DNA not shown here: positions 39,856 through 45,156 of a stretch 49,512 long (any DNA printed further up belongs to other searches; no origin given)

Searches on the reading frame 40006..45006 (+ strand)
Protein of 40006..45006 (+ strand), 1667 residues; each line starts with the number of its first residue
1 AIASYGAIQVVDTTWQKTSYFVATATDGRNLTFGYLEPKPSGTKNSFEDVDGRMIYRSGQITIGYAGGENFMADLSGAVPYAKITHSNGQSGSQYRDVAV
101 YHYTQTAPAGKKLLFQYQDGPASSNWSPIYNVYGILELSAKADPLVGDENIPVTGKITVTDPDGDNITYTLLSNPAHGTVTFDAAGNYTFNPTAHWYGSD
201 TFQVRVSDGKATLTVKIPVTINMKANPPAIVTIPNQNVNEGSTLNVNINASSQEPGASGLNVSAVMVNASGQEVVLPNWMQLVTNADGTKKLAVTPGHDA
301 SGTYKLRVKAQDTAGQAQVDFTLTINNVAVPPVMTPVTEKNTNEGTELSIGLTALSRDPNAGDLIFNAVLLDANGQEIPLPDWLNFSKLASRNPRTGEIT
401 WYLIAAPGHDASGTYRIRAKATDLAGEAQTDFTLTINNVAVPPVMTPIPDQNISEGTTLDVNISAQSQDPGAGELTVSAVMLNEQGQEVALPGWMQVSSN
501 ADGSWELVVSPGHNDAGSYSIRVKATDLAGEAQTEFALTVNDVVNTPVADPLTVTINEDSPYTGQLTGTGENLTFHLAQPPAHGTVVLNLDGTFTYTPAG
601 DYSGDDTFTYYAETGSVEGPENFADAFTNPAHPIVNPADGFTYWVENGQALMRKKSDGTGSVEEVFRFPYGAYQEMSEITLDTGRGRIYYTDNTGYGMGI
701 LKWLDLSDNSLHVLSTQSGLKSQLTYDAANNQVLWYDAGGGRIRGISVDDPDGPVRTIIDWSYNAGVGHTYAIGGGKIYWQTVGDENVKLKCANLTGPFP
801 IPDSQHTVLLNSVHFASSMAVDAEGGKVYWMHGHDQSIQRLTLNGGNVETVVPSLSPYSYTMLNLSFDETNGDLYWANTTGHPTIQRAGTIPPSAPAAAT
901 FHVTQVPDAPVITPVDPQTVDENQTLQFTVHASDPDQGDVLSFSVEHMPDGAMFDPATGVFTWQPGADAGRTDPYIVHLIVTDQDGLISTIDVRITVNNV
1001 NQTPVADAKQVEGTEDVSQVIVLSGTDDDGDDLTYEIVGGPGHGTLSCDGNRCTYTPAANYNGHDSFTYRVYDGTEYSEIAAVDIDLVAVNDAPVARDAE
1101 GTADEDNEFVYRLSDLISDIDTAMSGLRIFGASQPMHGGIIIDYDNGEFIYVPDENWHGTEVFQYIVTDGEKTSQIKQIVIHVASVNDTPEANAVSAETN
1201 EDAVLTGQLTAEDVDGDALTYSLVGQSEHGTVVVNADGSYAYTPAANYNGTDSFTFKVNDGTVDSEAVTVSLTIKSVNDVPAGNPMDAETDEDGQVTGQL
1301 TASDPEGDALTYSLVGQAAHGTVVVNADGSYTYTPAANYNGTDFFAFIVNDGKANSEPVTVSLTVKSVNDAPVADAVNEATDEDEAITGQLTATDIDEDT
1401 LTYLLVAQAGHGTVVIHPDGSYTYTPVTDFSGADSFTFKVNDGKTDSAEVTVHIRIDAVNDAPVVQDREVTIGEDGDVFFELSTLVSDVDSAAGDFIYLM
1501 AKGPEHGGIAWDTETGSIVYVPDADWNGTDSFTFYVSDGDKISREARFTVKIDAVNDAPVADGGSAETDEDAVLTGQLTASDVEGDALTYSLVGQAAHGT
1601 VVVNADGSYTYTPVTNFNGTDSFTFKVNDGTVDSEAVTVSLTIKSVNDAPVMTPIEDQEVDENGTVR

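Call 10: search_protein_families(library=pfam, proteins=[window:40006-45006:+], max_evalue=0.01)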
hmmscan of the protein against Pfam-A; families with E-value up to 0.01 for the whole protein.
window:40006-45006:+ (1667 aa): 11 families
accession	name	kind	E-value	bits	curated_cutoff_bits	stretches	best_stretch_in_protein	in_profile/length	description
PF17963.7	Big_9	-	8.8e-170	552.6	23.6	12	1556-1642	1-89/89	Bacterial Ig domain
PF17892.7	Cadherin_5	-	1.3e-130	426.2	26.5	9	1186-1274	1-97/98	Cadherin-like domain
PF17803.7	Cadherin_4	-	1.3e-127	416.9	25.1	11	1546-1611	1-71/71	Bacterial cadherin-like domain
PF16184.11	Cadherin_3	-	4.8e-19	68.7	25.5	0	1487-1552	27-106/106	Cadherin-like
PF05345.18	He_PIG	-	2.9e-18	66.5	24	4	909-998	1-96/96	Putative Ig domain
PF19077.6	Big_13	-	4.6e-10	40.3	27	1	494-540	53-98/102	Bacterial Ig-like domain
PF18911.6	PKD_4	-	3.1e-05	24.4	27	1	908-997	2-85/85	PKD domain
PF07495.19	Y_Y_Y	-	5.3e-05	23.5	26.6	0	301-325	37-62/65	Y_Y_Y domain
PF19076.6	CshA_repeat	-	0.00017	22.6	27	0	147-207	28-88/103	Surface adhesin CshA repetitive domain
PF25059.1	FN3_DSCAM-DSCAML_C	-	0.00028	21.6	39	0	278-326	34-83/89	DSCAM/DSCAML C-terminal Fn3-like domain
PF07679.22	I-set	-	0.00099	19.6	23.7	0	487-540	39-90/90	Immunoglobulin I-set domain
